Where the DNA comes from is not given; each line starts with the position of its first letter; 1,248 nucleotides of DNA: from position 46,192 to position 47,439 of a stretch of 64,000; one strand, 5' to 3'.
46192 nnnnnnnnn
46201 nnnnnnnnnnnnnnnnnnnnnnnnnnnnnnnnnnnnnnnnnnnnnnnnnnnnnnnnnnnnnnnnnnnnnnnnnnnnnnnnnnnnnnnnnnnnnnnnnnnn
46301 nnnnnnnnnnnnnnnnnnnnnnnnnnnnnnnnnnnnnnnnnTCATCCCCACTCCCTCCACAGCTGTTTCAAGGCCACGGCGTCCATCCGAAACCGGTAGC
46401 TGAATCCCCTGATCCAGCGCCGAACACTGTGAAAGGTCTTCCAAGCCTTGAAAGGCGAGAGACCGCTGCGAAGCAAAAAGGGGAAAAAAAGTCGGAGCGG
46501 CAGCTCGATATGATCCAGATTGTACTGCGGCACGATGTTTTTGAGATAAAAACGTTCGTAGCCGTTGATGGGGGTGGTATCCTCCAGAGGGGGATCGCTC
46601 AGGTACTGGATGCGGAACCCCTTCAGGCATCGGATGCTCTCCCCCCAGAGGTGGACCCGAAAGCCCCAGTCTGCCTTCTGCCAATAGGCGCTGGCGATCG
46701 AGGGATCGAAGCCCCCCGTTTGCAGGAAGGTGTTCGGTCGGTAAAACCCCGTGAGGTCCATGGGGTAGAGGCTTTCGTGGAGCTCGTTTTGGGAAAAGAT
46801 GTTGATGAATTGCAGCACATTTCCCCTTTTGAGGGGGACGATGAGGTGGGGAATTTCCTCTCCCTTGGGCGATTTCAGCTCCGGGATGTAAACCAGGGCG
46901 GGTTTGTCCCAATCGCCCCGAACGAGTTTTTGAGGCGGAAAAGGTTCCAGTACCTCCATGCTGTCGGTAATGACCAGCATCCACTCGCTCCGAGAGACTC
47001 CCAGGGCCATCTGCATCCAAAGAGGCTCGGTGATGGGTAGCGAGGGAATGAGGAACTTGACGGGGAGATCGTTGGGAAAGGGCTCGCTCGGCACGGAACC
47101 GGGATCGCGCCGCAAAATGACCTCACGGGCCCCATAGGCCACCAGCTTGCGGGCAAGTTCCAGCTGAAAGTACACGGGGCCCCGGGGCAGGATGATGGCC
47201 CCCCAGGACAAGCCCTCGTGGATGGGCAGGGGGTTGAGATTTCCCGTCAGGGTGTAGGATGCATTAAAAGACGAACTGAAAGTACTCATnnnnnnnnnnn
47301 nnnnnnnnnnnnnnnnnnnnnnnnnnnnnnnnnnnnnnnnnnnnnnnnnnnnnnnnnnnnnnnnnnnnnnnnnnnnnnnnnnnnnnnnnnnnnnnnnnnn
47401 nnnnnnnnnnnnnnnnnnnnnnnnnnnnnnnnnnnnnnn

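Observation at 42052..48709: Six-gene translationally coupled operon (SPASM / cytidylyltransferase / PseG-methyltransferase fusion / ATP-grasp) just upstream of the flaA promoter: candidate non-canonical CMP-sugar or nonulosonic-acid-like modification system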

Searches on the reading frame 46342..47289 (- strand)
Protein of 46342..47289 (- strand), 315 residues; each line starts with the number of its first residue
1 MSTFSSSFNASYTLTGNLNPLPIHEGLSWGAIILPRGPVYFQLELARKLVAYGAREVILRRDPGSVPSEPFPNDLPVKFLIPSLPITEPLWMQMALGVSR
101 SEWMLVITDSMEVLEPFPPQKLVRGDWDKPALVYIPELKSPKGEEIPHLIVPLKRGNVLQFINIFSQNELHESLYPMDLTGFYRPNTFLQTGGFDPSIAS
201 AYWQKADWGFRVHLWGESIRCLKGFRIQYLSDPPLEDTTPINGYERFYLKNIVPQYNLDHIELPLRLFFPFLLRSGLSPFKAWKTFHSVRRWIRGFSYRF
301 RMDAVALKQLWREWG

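Call 3: search_protein_families(library=pfam, proteins=[window:46342-47289:-], max_evalue=0.01)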
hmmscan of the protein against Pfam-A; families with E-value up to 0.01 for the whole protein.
window:46342-47289:- (315 aa): 0 families

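Call 4: search_protein_families(library=ncbifam, proteins=[window:46342-47289:-], max_evalue=0.01)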
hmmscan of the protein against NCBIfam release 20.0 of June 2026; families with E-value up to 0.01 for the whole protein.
window:46342-47289:- (315 aa): 0 families

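Call 9: find_homologous_proteins(query=window:46342-47289:-)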
Query window:46342-47289:- (315 aa): 15 proteins with E <= 0.001 among 554 candidates.
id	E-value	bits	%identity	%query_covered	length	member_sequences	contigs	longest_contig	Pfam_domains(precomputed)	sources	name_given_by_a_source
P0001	7.7e-216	734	100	100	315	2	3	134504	-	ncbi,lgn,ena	-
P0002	1.5e-174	598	81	97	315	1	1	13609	-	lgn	-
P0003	2.5e-145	502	67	100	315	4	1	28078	-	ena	-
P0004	7.5e-144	497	67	100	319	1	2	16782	-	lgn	-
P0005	3.4e-123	429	62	100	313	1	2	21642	-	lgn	-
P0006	5.0e-95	337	50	97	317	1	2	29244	-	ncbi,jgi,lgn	-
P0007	2.9e-45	173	33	99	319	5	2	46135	-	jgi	-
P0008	4.0e-45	173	34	90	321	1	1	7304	-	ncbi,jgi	-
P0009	7.0e-43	165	33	90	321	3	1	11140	-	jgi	jgi:hypothetical protein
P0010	2.8e-41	160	32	90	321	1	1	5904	-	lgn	-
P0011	8.5e-41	158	34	91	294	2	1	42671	-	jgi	-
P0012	1.3e-39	154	33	90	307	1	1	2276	-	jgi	jgi:hypothetical protein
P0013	1.2e-37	148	31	99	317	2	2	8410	-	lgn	-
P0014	1.5e-35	141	29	92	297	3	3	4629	-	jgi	jgi:hypothetical protein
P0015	1.9e-25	108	29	90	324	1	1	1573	-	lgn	-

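Call 10: find_encoding_contigs(protein=P0001, flank=10000, max_places=3)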
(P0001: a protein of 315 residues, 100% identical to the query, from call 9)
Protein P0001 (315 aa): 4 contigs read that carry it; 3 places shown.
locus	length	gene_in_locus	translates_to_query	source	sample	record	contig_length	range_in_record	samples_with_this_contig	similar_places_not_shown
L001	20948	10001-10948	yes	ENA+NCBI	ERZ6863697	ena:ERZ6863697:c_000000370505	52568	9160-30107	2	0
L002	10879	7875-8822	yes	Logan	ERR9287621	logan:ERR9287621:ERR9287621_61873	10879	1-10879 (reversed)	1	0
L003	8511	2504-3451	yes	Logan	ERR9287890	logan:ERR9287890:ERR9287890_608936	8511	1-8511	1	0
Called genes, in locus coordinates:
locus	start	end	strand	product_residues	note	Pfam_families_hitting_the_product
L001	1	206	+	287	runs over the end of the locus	PF13385:Laminin_G_3, PF00054:Laminin_G_1 (faint), PF02210:Laminin_G_2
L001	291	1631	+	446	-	PF13347:MFS_2, PF07690:MFS_1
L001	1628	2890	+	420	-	PF00232:Glyco_hydro_1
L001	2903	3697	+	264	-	PF04705:TSNR_N, PF00588:SpoU_methylase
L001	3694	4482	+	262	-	PF01503:PRA-PH (faint), PF03819:MazG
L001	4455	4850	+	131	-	PF07009:NusG_II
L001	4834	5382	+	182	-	PF07456:Hpre_diP_synt_I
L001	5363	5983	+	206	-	-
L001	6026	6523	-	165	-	-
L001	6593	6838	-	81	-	PF02609:Exonuc_VII_S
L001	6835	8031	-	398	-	PF13742:tRNA_anti_2, PF01336:tRNA_anti-codon, PF02601:Exonuc_VII_L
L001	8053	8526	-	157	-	-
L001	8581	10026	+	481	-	-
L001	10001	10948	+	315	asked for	-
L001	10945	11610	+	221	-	PF02348:CTP_transf_3, PF12804:NTP_transf_3 (weak)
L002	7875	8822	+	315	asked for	-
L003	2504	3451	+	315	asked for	-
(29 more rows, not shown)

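Call 11: find_encoding_contigs(protein=P0007, flank=10000, max_places=3)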
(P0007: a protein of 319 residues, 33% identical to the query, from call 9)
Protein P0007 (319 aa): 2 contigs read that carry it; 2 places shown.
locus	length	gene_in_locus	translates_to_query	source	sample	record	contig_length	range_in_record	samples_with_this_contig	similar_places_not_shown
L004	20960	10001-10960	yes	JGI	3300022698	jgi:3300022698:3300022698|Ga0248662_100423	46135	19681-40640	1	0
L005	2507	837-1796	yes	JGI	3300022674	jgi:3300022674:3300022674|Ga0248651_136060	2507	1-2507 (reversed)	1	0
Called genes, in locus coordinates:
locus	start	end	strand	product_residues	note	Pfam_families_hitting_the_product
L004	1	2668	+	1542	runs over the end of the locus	PF13088:BNR_2 (weak), PF07228:SpoIIE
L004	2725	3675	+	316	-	-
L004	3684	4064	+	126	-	PF12773:DZR, PF13240:Zn_Ribbon_1 (weak)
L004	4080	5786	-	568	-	PF08308:PEGA, PF13620:CarboxypepD_reg (faint)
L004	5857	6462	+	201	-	-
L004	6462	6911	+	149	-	PF02643:DUF192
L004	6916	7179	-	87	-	PF02609:Exonuc_VII_S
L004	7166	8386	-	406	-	PF13742:tRNA_anti_2, PF01336:tRNA_anti-codon, PF02601:Exonuc_VII_L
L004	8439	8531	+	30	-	-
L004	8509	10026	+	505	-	PF13186:SPASM (weak)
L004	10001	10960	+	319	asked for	-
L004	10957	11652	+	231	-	PF02348:CTP_transf_3, PF12804:NTP_transf_3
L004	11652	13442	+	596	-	PF13489:Methyltransf_23, PF08241:Methyltransf_11, PF08242:Methyltransf_12, PF13649:Methyltransf_25, PF13847:Methyltransf_31 (weak)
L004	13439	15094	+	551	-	PF18130:ATPgrasp_N (weak), PF02655:ATP-grasp_3, PF07478:Dala_Dala_lig_C, PF13535:ATP-grasp_4, PF18603:LAL_C2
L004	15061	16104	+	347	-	PF01520:Amidase_3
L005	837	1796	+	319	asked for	-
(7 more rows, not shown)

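Call 24: search_solved_structures(query=A2, max_evalue=10)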
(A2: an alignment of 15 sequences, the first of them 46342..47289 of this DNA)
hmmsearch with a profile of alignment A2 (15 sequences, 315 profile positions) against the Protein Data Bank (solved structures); distinct sequences matched with E-value up to 10: 2.
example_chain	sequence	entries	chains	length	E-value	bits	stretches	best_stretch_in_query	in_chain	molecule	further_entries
5k24_C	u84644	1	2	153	1.5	11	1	227-268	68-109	Metal transporter CNNM3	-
9szu_A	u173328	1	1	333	2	10.6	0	55-102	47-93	PLZ2.3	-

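Call 25: search_protein_families(library=pfam, alignment_id=A2, max_evalue=1)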
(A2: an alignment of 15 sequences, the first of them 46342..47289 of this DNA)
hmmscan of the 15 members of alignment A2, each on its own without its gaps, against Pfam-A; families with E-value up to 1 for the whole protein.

A. member 1, window:46342-47289:- (315 aa): 0 families

B. families by the number of members that match (of 15 scanned): 3 families
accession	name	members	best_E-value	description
PF00535.33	Glycos_transf_2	2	0.037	Glycosyl transferase family 2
PF01454.25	MAGE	1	0.16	MAGE homology domain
PF13124.11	DUF3963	1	0.34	Protein of unknown function (DUF3963)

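Call 31: predict_structure(alignment_id=A2)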
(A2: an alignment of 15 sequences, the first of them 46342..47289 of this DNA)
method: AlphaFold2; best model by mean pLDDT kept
length: 315 residues; sequences in the alignment: 15
mean_pLDDT: 87.7   pTM: 0.88
mean pLDDT of the five models: 87.7, 86.1, 86.1, 84.8, 84.7
residues with pLDDT >= 90: 182; 70-90: 108; 50-70: 19; < 50: 6
segments of 3 or more residues with pLDDT < 50: 1-6
pLDDT, mean of each block of 10 residues (from residue 1): 46 85 88 90 93 94 69 78 92 94 96 92 76 95 94 81 88 93 94 92 94 92 94 87 90 88 95 93 96 92 82 61
secondary structure, 60 per line:
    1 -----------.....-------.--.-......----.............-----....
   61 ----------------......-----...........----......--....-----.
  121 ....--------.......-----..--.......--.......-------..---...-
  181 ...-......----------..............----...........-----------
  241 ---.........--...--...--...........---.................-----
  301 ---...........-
elements in order: E12-16 E29-34 H39-51 E57-60 E77-82 H88-98 E103-108 E111-114 H120-124 E133-139 E149-155 E158-164 E181-183 H185-190 H201-214 E219-229 H244-252 E255-257 E260-262 H265-275 H279-295 H304-314

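Call 75: search_protein_representatives(alignment_id=A2)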
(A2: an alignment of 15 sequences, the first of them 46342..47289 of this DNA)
Query: 15 sequences, 315 profile positions. Proteins with E-value up to 0.001 (for the whole library): 957; up to 1e-10: 307; up to 1e-30: 183. The best 150 are listed.
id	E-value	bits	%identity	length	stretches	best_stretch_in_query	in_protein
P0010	1.5e-136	471.0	-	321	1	1-315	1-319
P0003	2.2e-132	457.3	-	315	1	1-315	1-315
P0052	6.5e-114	396.6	-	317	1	1-314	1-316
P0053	1.5e-110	385.5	-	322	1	4-313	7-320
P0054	5.0e-107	374.0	-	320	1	1-313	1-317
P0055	1.1e-104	366.4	-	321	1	1-312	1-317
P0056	2.9e-103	361.7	-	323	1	1-313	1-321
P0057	6.2e-101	354.0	-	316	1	1-314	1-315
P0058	6.4e-99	347.4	-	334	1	1-313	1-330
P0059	1.3e-98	346.3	-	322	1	1-313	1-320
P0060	5.7e-98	344.3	-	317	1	1-313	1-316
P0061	8.8e-98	343.6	-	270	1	50-312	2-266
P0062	2.2e-97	342.4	-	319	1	1-313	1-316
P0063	6.3e-96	337.5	-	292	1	28-314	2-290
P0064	1.2e-95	336.6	-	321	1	1-313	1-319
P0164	9.2e-62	225.3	-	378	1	9-313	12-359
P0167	1.2e-60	221.6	-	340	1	1-312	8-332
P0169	1.6e-58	214.7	-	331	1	2-314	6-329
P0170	1.9e-58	214.4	-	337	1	1-312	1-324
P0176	1.1e-57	212.0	-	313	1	1-313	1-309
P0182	3.2e-55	203.8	-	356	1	1-314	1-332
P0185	7.5e-54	199.3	-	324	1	7-313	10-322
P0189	7.1e-52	192.8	-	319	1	1-308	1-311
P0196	7.2e-49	182.9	-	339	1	10-313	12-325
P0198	2.5e-48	181.2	-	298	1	12-313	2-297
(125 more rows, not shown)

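Call 76: list_cluster_members(proteins=[P0164, P0167, P0169, P0170, P0176, P0182, P0185, P0189, P0196, P0198])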
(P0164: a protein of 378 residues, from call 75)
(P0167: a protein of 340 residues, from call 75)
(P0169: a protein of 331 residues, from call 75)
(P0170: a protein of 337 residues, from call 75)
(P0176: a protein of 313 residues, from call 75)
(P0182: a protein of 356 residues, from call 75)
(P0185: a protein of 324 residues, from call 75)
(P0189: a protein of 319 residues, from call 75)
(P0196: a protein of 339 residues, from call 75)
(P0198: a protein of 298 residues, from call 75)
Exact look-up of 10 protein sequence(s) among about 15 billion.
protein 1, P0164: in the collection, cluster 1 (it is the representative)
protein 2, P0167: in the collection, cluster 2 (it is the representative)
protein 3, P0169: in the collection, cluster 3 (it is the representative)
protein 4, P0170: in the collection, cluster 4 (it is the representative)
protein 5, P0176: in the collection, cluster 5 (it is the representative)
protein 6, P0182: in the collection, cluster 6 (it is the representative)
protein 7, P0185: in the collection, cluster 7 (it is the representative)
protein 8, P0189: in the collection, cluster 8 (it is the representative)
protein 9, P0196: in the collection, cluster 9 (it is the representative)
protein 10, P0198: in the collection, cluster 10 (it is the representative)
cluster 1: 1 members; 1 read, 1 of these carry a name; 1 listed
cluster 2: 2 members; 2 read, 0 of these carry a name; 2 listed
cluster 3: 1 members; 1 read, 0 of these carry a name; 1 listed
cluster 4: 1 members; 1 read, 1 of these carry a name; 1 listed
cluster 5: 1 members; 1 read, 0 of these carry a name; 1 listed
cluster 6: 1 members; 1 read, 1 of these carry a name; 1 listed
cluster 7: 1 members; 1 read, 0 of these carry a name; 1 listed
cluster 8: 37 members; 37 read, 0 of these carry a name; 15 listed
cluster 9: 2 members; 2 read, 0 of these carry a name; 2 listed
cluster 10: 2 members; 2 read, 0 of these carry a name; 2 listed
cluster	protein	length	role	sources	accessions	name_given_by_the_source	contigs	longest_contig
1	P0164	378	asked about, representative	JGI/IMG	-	hypothetical protein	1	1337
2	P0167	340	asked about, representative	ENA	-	-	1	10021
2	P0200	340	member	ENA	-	-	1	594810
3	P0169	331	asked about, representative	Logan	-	-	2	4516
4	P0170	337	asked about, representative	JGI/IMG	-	hypothetical protein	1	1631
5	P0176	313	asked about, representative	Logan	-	-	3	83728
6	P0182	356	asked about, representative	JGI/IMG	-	hypothetical protein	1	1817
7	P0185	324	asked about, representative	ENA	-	-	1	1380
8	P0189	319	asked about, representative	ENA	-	-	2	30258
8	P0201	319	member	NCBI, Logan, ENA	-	-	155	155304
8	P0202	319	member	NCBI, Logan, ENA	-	-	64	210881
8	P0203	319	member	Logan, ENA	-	-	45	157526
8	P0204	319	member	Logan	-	-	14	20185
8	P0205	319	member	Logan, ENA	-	-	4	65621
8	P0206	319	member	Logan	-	-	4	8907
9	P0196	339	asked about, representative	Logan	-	-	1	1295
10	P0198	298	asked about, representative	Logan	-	-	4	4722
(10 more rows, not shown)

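Call 77: find_encoding_contigs(protein=P0201, flank=10000, max_places=2)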
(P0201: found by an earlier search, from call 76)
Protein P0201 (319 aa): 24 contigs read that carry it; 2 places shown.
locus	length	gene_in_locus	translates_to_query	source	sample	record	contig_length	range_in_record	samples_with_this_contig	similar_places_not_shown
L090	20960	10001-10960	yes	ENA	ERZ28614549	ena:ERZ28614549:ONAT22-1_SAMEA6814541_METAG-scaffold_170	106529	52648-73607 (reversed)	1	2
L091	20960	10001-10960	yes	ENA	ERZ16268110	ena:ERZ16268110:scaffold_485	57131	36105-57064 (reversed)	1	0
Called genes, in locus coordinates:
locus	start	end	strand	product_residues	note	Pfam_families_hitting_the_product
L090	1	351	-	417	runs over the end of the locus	PF00493:MCM (faint), PF05496:RuvB_N (weak), PF01078:Mg_chelatase (faint), PF00158:Sigma54_activat (faint), PF07724:AAA_2, PF00004:AAA, PF07728:AAA_5 (weak), PF10431:ClpB_D2-small, +2 more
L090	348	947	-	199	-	PF00574:CLP_protease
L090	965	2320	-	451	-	PF05697:Trigger_N, PF00254:FKBP_C (weak), PF05698:Trigger_C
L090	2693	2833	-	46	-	-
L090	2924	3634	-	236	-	PF06161:DUF975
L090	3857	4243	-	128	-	-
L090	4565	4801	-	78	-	-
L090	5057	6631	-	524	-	PF00342:PGI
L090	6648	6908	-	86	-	PF02609:Exonuc_VII_S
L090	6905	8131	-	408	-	PF13742:tRNA_anti_2, PF01336:tRNA_anti-codon, PF02601:Exonuc_VII_L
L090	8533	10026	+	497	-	-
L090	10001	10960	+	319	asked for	-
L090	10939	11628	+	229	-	PF02348:CTP_transf_3, PF12804:NTP_transf_3 (weak)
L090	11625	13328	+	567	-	PF13489:Methyltransf_23, PF08241:Methyltransf_11, PF08242:Methyltransf_12, PF13649:Methyltransf_25, PF13847:Methyltransf_31 (faint)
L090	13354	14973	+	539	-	PF18130:ATPgrasp_N (weak), PF02655:ATP-grasp_3, PF07478:Dala_Dala_lig_C (weak), PF13535:ATP-grasp_4, PF18603:LAL_C2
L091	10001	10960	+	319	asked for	-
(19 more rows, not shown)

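Call 79: find_encoding_contigs(protein=P0200, flank=10000, max_places=1)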
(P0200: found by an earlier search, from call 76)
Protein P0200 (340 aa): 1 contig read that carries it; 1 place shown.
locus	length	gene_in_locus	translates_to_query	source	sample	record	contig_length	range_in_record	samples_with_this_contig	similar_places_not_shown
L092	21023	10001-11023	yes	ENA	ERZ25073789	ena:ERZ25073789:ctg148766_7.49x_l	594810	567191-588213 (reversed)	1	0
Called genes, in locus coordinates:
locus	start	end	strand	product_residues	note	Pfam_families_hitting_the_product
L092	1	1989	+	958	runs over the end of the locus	PF13525:YfiO (faint), PF28559:TPR_SusR (faint), PF12895:ANAPC3 (faint), PF13174:TPR_6 (faint), PF13428:TPR_14 (faint), PF09976:TPR_21 (faint), PF13181:TPR_8 (faint), PF13432:TPR_16 (weak), +5 more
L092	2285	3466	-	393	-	PF13487:HD_5, PF01966:HD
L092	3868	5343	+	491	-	PF00749:tRNA-synt_1c, PF19269:Anticodon_2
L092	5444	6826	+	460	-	PF00587:tRNA-synt_2b (weak), PF03129:HGTP_anticodon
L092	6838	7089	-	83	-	PF02609:Exonuc_VII_S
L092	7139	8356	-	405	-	PF13742:tRNA_anti_2, PF01336:tRNA_anti-codon, PF02601:Exonuc_VII_L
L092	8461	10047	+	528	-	PF04055:Radical_SAM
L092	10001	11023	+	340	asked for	-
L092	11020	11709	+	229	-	PF02348:CTP_transf_3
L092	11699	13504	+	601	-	PF13489:Methyltransf_23, PF08241:Methyltransf_11, PF08242:Methyltransf_12, PF13649:Methyltransf_25, PF13847:Methyltransf_31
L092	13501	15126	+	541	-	PF18130:ATPgrasp_N (weak), PF01071:GARS_A (weak), PF02655:ATP-grasp_3, PF13535:ATP-grasp_4, PF18603:LAL_C2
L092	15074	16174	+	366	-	PF01520:Amidase_3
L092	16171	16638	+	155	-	PF10646:Germane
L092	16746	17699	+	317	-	PF04620:FlaA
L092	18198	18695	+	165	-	PF11680:DUF3276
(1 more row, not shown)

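Call 80: find_encoding_contigs(protein=P0176, flank=10000, max_places=1)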
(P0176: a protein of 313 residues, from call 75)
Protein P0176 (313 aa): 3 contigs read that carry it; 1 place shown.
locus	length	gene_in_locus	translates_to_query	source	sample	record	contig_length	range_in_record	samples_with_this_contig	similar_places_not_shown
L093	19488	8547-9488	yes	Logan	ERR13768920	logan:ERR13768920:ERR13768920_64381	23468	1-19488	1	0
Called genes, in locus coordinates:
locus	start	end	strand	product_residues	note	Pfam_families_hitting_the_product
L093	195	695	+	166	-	-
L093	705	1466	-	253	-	PF22481:DUF6985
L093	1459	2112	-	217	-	-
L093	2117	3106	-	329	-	-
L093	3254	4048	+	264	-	PF00460:Flg_bb_rod, PF22692:LlgE_F_G_D1, PF06429:Flg_bbr_C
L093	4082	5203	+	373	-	PF02608:Bmp, PF13407:Peripla_BP_4 (weak)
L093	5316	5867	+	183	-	PF18753:Nmad2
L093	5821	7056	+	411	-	PF01963:TraB_PrgY_gumN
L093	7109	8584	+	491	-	PF04055:Radical_SAM, PF13186:SPASM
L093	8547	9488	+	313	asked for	-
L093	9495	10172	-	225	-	PF00515:TPR_1 (faint), PF13432:TPR_16 (faint), PF07719:TPR_2 (faint), PF13181:TPR_8 (faint), PF13428:TPR_14 (faint), PF14559:TPR_19 (faint)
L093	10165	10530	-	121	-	PF04519:Bactofilin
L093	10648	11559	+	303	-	-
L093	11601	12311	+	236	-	PF12895:ANAPC3 (faint), PF13424:TPR_12 (faint), PF23914:TPR_CcmH_CycH (faint), PF07719:TPR_2 (faint), PF13371:TPR_9 (faint), PF25063:ARM_TT21_C (weak), PF13429:TPR_15, PF13414:TPR_11 (weak), +8 more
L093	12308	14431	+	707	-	PF01436:NHL (faint), PF17170:DUF5128 (faint)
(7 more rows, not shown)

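Call 85: find_encoding_contigs(protein=P0003, flank=10000, max_places=1)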
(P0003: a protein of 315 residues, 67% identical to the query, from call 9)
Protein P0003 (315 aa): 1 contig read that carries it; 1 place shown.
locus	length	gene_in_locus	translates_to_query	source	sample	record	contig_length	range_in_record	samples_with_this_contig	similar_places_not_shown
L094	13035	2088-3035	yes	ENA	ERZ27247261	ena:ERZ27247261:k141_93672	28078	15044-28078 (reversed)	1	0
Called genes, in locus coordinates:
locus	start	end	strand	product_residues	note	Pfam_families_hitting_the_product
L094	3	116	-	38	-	?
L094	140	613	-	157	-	-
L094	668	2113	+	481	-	PF13186:SPASM (weak)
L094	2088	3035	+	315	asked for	-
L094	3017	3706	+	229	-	PF12804:NTP_transf_3 (weak), PF02348:CTP_transf_3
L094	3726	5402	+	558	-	PF13489:Methyltransf_23, PF08241:Methyltransf_11, PF08242:Methyltransf_12, PF13649:Methyltransf_25 (weak), PF13847:Methyltransf_31 (weak)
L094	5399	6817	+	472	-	PF02655:ATP-grasp_3, PF07478:Dala_Dala_lig_C (weak), PF13535:ATP-grasp_4, PF18603:LAL_C2 (weak)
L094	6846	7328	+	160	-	-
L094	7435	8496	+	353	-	PF04620:FlaA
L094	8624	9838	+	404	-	PF17284:Spermine_synt_N, PF01564:Spermine_synth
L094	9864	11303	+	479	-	PF00990:GGDEF, PF00563:EAL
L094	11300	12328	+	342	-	PF12697:Abhydrolase_6 (weak), PF00561:Abhydrolase_1, PF12146:Hydrolase_4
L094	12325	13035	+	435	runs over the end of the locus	PF00672:HAMP, PF00990:GGDEF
